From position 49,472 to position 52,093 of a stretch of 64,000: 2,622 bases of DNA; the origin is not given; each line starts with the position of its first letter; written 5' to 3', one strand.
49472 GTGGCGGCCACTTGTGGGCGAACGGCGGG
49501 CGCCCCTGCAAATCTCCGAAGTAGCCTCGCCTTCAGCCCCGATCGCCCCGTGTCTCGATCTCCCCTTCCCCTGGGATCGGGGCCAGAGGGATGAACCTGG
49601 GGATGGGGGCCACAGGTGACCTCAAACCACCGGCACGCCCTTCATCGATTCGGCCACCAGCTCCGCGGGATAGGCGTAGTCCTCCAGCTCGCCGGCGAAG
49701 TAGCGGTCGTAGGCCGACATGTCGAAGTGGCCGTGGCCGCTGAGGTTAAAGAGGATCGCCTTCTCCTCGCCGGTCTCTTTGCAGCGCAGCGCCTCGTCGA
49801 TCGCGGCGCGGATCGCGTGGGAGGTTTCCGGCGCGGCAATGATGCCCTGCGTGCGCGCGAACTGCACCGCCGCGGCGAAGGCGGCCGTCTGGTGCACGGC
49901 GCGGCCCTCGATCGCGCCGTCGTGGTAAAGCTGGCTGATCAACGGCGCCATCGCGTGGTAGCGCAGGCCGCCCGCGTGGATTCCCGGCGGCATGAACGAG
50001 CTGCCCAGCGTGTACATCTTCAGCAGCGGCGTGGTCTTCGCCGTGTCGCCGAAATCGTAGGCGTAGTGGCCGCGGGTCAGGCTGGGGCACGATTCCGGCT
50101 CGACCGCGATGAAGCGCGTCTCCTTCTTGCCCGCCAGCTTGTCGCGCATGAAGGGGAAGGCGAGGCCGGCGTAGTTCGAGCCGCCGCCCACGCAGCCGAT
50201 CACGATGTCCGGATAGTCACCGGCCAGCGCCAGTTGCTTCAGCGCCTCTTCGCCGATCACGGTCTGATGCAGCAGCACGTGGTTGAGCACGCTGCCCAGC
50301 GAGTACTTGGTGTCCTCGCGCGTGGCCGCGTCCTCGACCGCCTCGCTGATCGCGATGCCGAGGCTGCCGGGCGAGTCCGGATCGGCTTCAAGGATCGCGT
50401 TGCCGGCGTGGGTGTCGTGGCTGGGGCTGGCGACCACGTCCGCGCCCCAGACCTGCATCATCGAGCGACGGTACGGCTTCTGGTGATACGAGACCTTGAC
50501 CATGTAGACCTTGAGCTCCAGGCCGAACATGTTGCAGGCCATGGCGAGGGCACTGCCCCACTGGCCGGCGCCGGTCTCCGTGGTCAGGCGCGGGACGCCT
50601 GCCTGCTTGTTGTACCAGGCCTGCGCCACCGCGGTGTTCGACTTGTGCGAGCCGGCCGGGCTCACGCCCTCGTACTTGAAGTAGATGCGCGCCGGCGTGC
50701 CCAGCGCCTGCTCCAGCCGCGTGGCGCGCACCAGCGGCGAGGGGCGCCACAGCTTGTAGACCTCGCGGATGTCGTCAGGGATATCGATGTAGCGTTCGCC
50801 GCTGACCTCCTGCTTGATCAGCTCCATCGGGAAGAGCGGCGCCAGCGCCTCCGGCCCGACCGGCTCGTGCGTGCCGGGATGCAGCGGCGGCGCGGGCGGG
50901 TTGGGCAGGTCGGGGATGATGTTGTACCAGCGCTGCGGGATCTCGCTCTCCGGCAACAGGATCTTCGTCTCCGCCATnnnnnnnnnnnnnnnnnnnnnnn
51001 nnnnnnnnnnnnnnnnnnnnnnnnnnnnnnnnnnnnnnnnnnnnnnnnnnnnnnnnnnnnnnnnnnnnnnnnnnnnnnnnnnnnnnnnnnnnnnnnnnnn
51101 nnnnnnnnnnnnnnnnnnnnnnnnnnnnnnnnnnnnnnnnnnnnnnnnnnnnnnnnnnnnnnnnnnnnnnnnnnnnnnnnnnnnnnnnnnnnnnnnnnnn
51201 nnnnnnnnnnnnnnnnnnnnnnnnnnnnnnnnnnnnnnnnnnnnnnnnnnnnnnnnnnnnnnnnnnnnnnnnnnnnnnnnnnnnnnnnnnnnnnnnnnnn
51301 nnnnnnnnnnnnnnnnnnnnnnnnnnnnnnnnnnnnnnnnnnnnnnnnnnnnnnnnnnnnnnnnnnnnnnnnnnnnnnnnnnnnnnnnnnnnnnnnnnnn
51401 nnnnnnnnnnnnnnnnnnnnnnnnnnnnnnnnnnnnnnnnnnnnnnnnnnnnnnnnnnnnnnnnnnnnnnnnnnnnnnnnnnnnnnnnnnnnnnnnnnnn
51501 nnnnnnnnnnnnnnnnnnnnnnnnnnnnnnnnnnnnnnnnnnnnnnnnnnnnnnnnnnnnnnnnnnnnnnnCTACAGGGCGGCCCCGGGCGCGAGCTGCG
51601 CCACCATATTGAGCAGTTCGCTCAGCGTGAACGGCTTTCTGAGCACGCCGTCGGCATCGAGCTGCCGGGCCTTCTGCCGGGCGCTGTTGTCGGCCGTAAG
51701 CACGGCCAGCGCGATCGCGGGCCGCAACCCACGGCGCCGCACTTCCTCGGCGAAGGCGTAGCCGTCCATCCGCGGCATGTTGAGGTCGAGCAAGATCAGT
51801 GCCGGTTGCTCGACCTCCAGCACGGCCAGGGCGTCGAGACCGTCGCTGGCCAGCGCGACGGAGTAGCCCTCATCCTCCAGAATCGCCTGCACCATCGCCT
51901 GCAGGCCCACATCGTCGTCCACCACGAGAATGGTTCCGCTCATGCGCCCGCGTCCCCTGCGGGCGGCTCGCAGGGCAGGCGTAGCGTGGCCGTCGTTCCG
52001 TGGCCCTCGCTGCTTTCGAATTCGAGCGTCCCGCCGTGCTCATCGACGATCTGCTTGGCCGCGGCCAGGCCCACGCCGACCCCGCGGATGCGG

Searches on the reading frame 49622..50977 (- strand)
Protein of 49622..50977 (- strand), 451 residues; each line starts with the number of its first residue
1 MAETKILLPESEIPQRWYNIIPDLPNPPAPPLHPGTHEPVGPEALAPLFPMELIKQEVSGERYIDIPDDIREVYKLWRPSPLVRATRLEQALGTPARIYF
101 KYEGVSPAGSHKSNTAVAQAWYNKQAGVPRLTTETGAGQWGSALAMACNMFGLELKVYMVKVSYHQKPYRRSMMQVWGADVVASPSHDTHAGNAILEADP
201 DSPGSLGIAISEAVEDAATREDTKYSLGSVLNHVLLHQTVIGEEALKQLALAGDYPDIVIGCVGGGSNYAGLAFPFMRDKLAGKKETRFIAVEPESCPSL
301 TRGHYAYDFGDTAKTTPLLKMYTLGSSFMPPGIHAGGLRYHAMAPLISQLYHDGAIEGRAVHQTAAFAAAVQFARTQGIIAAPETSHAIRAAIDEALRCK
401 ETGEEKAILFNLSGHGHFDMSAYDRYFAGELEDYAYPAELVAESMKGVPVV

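Call 9: find_related_loci(query=window:49622-50977:-, collection=genome_contigs, flank=3000)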
Query window:49622-50977:- (451 aa) in genome_contigs; peptide patterns used: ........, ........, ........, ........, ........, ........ (x = any residue, [..] = any of these).
600 stretches matched a pattern (row limit reached: there are more); 592 encode a relative of the query (tblastn E <= 1e-3); the best 80 are kept; 80 distinct loci.
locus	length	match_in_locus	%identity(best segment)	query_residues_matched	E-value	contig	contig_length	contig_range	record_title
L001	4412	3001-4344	74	4-451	0e+0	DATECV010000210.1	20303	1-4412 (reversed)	MAG TPA_asm: Dehalococcoidia bacterium isolate SMAG_U8281 k141_1597508, whole genome shotgun sequence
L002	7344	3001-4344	74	4-451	0e+0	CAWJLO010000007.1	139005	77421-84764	MAG: uncultured Chloroflexia bacterium isolate MFD02416.bin.1.78 genome assembly, contig: contig_19396, whole genome sho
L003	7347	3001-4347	70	3-451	0e+0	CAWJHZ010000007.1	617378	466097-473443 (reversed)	MAG: uncultured Chloroflexia bacterium isolate MFD03726.bin.1.230 genome assembly, contig: contig_35550, whole genome sh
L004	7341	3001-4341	71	5-451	0e+0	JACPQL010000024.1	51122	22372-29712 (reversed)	MAG: Chloroflexi bacterium isolate NC_groundwater_652_Ag_B-0.1um_64_166 B_1_S1_Biohub_coassembly_k141_2825566, whole gen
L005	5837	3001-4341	68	4-449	0e+0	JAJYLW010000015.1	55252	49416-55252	MAG: Actinomycetes bacterium isolate DBS2-1.bin96 NODE_945_length_55252_cov_4.249524, whole genome shotgun sequence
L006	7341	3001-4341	69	1-449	0e+0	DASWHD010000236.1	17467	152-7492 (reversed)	MAG TPA_asm: bacterium isolate SMAG_U2833 k141_2503341, whole genome shotgun sequence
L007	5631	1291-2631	69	3-451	0e+0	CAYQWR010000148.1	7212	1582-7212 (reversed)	MAG TPA_asm: uncultured Thiohalomonas sp. isolate binchicken_co151_64 genome assembly, contig: NODE_17419_length_7212_co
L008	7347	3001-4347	69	1-451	0e+0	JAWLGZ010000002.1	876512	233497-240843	MAG: Gammaproteobacteria bacterium isolate 30dZY2.bin.2 NODE_8_length_876512_cov_602.680394, whole genome shotgun sequen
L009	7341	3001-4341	68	4-449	0e+0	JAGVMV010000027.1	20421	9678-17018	MAG: Thermoleophilia bacterium isolate DeMMO3_11 c_000000071593, whole genome shotgun sequence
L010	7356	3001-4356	67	1-451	0e+0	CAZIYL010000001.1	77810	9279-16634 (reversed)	MAG TPA_asm: uncultured Deferribacteres bacterium isolate binchicken_co164_28 genome assembly, contig: NODE_16_length_77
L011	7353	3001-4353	71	1-451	0e+0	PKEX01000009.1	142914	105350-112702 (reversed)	MAG: Clostridia bacterium isolate RSA5 c_000000000026, whole genome shotgun sequence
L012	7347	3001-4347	68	1-451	0e+0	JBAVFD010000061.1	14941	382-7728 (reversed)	MAG: Thiobacillus sp. isolate MFD04286_ilm_asm_bin32 k127_194358, whole genome shotgun sequence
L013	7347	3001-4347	67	1-451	0e+0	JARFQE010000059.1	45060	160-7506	MAG: Arenicellales bacterium isolate MAG_Ve_Sed_16 k141_4243584, whole genome shotgun sequence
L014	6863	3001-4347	68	1-451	0e+0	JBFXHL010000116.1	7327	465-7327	MAG: Sulfuricellaceae bacterium isolate CA_2019_TPIn_186 NODE_40599_length_7327_cov_6.371944_TPIn, whole genome shotgun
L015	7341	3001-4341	68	3-451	0e+0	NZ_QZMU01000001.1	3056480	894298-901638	Thiohalobacter thiocyanaticus strain Hrh1 Consensus0, whole genome shotgun sequence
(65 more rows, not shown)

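Call 24: find_encoding_contigs(protein=window:49622-50977:-, flank=3000, max_places=6)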
Protein window:49622-50977:- (451 aa): no gene with exactly this product is on record in the collection.

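Call 25: find_homologous_proteins(query=window:49622-50977:-, max_evalue=1e-100)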
Query window:49622-50977:- (451 aa): 8000 proteins with E <= 1e-100 among 8000 candidates; the best 120 are listed.
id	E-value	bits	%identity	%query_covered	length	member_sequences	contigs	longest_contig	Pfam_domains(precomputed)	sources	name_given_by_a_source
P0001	7.1e-296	999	96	100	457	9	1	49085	PF00291.32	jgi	-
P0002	6.1e-273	924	86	100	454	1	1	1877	PF00291.32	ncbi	-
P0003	2.3e-269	912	86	100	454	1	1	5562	PF00291.32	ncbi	-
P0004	1.3e-268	909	85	100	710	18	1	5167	PF00291.32,PF00486.35,PF00072.31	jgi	jgi:tryptophan synthase beta chain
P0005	3.8e-259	878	84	99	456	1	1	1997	PF00291.32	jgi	jgi:tryptophan synthase beta chain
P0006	2.3e-258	876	84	99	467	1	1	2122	PF00291.32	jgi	jgi:tryptophan synthase beta chain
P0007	1.5e-257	873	81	100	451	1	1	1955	PF00291.32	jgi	jgi:tryptophan synthase beta chain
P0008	8.5e-240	814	77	100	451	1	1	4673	PF00291.32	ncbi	-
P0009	1.4e-239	814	78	100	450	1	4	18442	PF00291.32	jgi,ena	jgi:tryptophan synthase beta chain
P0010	4.8e-239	812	78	100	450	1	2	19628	PF00291.32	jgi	jgi:tryptophan synthase beta chain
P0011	5.3e-239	812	76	100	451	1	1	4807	PF00291.32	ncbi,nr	ncbi:MAG TPA: TrpB-like pyridoxal phosphate-dependent enzyme [Dehalococcoidia bacterium]|nr:TrpB-lik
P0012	7.0e-239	811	77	100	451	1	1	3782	PF00291.32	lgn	-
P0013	7.8e-239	811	76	100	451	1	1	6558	PF00291.32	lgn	-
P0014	2.1e-238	810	78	99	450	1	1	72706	PF00291.32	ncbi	-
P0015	3.1e-238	809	76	100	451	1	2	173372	PF00291.32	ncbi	-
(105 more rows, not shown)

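Call 26: find_encoding_contigs(protein=P0001, flank=4000, max_places=3)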
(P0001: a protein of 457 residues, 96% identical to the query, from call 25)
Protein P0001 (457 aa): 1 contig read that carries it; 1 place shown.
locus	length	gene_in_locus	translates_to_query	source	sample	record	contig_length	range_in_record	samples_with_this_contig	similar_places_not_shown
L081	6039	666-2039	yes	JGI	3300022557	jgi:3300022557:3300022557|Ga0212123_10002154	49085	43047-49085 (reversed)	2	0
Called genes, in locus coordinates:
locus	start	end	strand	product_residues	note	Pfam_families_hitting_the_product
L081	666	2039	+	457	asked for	PF00291:PALP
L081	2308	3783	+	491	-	PF04715:, PF00425:Chorismate_bind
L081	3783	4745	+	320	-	PF07931:CPT (weak), PF13238:AAA_18 (weak)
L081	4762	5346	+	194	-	PF00117:GATase, PF07722:Peptidase_C26 (weak)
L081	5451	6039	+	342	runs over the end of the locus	PF02885:Glycos_trans_3N, PF00591:Glycos_transf_3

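Call 27: find_encoding_contigs(protein=P0003, flank=3000, max_places=3)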
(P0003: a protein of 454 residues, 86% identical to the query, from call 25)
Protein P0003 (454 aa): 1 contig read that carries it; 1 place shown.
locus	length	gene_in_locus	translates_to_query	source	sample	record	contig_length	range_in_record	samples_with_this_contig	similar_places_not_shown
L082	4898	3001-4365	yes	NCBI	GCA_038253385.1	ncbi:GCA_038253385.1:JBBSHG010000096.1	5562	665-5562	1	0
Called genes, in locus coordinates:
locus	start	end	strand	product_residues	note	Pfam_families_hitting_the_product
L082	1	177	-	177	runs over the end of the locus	PF18914:DUF5666 (weak)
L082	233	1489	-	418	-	PF12704:MacB_PCD, PF02687:FtsX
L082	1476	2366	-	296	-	PF00005:ABC_tran, PF13304:AAA_21 (faint)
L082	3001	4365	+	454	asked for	PF00291:PALP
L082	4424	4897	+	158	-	?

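Call 28: find_encoding_contigs(protein=P0004, flank=3000, max_places=3)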
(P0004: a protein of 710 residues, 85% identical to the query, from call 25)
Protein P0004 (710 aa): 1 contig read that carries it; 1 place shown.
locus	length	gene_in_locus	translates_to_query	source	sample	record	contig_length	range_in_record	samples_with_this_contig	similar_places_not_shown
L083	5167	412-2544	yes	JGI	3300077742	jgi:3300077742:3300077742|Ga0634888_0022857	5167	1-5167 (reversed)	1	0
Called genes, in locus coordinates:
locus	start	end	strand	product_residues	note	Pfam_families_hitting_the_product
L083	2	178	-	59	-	?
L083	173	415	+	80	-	PF02518:HATPase_c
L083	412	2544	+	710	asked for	PF00072:Response_reg, PF00486:Trans_reg_C, PF00291:PALP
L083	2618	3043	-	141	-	PF07366:SnoaL, PF12680:SnoaL_2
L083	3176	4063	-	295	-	PF02567:PhzC-PhzF, PF05544:Pro_racemase (faint)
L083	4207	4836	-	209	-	PF05401:NodS, PF13489:Methyltransf_23 (weak), PF08241:Methyltransf_11, PF08242:Methyltransf_12, PF13649:Methyltransf_25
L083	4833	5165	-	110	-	?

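Call 33: find_encoding_contigs(protein=P0006, flank=3000, max_places=2)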
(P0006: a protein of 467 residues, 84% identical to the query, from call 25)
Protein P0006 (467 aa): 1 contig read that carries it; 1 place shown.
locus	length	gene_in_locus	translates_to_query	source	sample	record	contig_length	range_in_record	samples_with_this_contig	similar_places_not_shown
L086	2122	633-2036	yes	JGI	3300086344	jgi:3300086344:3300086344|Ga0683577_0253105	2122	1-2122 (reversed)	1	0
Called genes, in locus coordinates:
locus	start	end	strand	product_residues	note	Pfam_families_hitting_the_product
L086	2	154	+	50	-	?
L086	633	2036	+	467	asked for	PF00291:PALP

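Call 34: find_encoding_contigs(protein=P0007, flank=3000, max_places=2)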
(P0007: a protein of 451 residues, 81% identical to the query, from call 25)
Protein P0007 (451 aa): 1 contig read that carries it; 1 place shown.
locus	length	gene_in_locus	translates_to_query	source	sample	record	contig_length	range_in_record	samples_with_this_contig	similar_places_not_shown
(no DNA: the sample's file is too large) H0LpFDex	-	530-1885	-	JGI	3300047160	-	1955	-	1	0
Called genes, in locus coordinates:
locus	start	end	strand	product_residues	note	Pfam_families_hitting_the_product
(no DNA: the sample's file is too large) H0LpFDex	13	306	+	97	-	PF01796:OB_ChsH2_C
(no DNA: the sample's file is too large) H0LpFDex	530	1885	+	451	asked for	PF00291:PALP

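Call 36: find_encoding_contigs(protein=P0008, flank=1500, max_places=2)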
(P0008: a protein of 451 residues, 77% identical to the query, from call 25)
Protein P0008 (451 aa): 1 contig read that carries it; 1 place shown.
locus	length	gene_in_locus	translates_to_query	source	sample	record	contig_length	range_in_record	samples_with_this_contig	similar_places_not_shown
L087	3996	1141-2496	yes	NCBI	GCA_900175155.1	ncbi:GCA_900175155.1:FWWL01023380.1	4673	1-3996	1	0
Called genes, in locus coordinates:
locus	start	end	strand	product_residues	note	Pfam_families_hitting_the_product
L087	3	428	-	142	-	?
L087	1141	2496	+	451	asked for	PF00291:PALP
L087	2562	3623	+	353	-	PF00579:tRNA-synt_1b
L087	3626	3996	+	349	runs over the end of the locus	?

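Call 37: find_encoding_contigs(protein=P0009, flank=1500, max_places=2)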
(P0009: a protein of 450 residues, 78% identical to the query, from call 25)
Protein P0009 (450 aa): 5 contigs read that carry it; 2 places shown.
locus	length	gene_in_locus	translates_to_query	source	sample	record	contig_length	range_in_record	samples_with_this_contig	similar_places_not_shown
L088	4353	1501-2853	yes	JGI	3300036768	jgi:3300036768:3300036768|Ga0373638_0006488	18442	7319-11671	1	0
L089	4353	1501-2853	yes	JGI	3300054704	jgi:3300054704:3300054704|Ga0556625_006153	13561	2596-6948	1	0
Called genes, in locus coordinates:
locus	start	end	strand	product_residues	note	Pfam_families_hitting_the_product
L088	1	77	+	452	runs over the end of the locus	PF00275:EPSP_synthase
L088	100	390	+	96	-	PF04025:RemA-like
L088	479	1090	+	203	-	PF13191:AAA_16 (faint), PF00625:Guanylate_kin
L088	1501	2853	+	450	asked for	PF00291:PALP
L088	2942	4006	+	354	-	PF00579:tRNA-synt_1b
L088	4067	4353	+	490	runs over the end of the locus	PF04715:, PF00425:Chorismate_bind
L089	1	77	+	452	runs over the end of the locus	PF00275:EPSP_synthase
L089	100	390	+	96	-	PF04025:RemA-like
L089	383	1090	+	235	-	PF13191:AAA_16 (faint), PF00625:Guanylate_kin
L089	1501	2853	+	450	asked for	PF00291:PALP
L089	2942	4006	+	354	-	PF00579:tRNA-synt_1b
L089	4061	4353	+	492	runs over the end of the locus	PF04715:, PF00425:Chorismate_bind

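Call 41: search_protein_families(library=ncbifam, proteins=[window:49622-50977:-], max_evalue=0.00001)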
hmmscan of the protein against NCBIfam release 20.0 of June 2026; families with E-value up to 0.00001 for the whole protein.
window:49622-50977:- (451 aa): 18 families
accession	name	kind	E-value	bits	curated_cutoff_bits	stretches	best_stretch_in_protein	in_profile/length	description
NF009057.0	PRK12391.1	equivalog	2e-228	758.3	366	1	2-441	2-440/441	TrpB-like pyridoxal phosphate-dependent enzyme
TIGR01415.1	trpB_rel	hypoth_equivalog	4.1e-198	658.3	518.85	1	13-428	1-417/419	TrpB-like pyridoxal phosphate-dependent enzyme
NF010376.0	PRK13803.1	equivalog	4e-48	164.6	819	1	77-428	258-596/600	bifunctional phosphoribosylanthranilate isomerase/tryptophan synthase subunit beta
TIGR00263.1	trpB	equivalog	2e-44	152.3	392.45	1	78-422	49-380/385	tryptophan synthase subunit beta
NF010375.0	PRK13802.1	equivalog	4.9e-38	130.7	1386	1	77-433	324-679/695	bifunctional indole-3-glycerol phosphate synthase/tryptophan synthase subunit beta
NF006050.0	PRK08197.1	equivalog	1.3e-12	47.2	303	1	80-198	81-194/406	threonine synthase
NF004996.0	PRK06381.1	equivalog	7.7e-12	44.9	266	1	80-186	16-117/319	threonine synthase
NF006390.0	PRK08639.1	equivalog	5.8e-11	42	421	0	66-182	12-123/418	threonine ammonia-lyase IlvA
NF008735.0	PRK11761.1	equivalog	8.1e-11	41.7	413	1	80-187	13-118/296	cysteine synthase CysM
TIGR01136.1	cysKM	subfamily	1.2e-10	41.3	344.15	1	81-330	9-208/299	cysteine synthase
TIGR02079.1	THD1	equivalog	1.3e-10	40.6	440.55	0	232-305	148-215/410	threonine ammonia-lyase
NF006094.0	PRK08246.1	subfamily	3e-10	40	331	1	77-303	21-209/310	serine/threonine dehydratase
TIGR01139.1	cysK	equivalog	4.5e-10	39.3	350.95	1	81-303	9-207/298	cysteine synthase A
NF005292.0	PRK06815.1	equivalog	6.6e-08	32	371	0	77-187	19-124/320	threonine/serine dehydratase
TIGR03945.1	PLP_SbnA_fam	equivalog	1.1e-07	31.2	349.95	1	88-191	13-117/304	2,3-diaminopropionate biosynthesis protein SbnA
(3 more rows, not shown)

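Call 65: find_encoding_contigs(protein=P0002, flank=1500, max_places=2)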
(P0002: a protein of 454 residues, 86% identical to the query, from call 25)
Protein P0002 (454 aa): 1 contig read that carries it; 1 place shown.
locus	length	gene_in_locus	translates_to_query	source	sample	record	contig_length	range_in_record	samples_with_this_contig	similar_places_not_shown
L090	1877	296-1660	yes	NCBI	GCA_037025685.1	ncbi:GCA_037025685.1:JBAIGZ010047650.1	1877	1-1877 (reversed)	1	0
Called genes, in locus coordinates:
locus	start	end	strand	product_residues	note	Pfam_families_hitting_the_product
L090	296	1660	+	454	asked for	PF00291:PALP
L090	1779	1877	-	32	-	?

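Call 66: find_encoding_contigs(protein=P0005, flank=1500, max_places=2)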
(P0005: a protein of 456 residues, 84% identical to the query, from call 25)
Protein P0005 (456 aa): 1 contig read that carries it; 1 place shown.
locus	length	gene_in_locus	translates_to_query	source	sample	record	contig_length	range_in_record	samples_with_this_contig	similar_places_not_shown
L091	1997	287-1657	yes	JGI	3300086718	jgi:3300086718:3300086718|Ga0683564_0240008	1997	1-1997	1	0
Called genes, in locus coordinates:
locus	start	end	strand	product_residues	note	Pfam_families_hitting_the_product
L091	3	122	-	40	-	?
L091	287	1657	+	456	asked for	PF00291:PALP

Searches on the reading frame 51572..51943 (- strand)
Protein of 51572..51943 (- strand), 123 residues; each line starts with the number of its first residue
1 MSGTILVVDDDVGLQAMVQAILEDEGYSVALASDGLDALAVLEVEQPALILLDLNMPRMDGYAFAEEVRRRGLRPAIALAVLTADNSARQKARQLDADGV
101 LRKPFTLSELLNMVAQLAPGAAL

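Call 70: search_protein_families(library=pfam, proteins=[window:51572-51943:-], max_evalue=0.01)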
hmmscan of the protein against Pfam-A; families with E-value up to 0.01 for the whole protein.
window:51572-51943:- (123 aa): 1 family
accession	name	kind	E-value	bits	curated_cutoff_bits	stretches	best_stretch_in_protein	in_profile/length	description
PF00072.30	Response_reg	-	1.8e-26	92.9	30.2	1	5-114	1-110/111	Response regulator receiver domain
